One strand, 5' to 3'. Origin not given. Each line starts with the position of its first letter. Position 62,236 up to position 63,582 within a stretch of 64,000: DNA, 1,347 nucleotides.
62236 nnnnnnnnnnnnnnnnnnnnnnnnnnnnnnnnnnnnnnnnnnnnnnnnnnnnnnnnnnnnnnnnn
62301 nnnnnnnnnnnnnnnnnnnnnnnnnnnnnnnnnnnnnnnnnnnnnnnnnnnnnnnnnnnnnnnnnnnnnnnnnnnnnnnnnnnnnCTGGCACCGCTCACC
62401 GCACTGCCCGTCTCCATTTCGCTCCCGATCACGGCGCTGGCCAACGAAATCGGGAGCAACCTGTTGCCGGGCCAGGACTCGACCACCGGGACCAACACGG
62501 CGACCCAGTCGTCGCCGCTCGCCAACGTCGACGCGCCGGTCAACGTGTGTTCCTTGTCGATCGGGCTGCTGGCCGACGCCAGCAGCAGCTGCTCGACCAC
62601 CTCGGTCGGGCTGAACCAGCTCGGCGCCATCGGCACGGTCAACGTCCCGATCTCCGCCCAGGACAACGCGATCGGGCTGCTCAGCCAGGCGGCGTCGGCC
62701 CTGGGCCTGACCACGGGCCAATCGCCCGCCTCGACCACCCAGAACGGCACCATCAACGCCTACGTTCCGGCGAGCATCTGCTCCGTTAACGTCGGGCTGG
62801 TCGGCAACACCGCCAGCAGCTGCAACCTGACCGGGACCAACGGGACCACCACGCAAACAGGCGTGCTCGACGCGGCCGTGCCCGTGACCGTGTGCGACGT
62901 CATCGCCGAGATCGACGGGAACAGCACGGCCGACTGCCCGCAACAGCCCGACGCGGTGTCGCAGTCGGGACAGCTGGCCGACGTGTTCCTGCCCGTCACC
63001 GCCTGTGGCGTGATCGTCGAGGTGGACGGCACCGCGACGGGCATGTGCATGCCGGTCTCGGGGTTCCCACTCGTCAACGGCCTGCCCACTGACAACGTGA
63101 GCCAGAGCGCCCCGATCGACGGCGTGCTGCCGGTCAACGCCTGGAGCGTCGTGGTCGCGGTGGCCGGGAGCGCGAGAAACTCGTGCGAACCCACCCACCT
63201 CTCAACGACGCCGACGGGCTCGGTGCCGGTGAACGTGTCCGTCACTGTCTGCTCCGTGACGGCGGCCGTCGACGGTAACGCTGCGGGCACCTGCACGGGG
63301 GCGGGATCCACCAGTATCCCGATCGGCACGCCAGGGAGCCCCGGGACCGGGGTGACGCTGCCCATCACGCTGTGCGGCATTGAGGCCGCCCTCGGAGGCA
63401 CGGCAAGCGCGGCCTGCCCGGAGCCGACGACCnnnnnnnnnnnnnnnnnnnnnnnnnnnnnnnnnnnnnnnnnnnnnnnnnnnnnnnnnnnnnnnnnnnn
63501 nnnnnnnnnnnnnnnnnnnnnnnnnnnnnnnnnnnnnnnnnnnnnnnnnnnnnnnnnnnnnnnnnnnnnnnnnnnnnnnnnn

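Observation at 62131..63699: Cell-wall-anchored protein built from about nine chaplin-like Cys-pair repeats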

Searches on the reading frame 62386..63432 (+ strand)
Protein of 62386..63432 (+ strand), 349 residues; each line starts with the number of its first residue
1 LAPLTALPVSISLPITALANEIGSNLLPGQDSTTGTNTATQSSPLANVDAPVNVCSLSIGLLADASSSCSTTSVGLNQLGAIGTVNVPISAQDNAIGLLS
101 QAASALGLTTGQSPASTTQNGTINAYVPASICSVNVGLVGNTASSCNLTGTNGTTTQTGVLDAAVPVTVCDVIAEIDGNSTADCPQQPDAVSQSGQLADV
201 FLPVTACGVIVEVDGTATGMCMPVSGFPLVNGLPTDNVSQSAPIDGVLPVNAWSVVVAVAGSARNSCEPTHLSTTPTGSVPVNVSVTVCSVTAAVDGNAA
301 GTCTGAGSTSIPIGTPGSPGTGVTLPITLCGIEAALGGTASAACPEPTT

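Call 62: predict_structure(alignment_id=A4)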
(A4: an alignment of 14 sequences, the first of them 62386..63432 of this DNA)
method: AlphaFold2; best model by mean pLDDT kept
length: 349 residues; sequences in the alignment: 14
mean_pLDDT: 28.8   pTM: 0.26
mean pLDDT of the five models: 28.8, 27.2, 24.5, 23.9, 23.5
residues with pLDDT >= 90: 0; 70-90: 0; 50-70: 0; < 50: 349
segments of 3 or more residues with pLDDT < 50: 1-349
pLDDT, mean of each block of 10 residues (from residue 1): 23 25 27 30 27 29 32 28 28 24 23 24 29 30 33 32 31 32 36 32 32 33 36 33 31 30 29 26 26 26 30 27 26 22 23
secondary structure, 60 per line:
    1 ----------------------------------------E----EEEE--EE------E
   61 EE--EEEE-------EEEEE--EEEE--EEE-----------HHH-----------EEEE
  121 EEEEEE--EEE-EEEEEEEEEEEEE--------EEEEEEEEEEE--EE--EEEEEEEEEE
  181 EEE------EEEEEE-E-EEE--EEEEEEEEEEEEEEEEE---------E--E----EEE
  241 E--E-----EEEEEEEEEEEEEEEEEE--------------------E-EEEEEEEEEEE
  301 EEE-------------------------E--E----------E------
elements in order: E46-49 E60-62 E65-68 E76-80 E83-86 E89-91 E117-126 E129-131 E133-145 E154-164 E171-183 E190-195 E199-201 E204-220 E238-241 E250-267 E290-303
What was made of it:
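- Tried and rejected: The AF2 model of the trimmed repeat region with 14 sequences was worse (pLDDT 28.8, call 62).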

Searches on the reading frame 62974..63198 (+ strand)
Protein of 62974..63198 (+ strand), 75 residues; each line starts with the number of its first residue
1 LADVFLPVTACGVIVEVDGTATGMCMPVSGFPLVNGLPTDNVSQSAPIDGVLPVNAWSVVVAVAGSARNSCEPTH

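Call 7: search_protein_families(library=pfam, proteins=[window:62974-63198:+], max_evalue=10)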
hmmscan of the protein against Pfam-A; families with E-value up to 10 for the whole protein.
seq(75 aa): 1 family
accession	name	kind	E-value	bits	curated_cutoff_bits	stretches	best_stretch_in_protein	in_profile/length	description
PF25067.1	RM5_Med14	-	0.22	11.7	22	1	15-43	6-34/90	Med14 RM domain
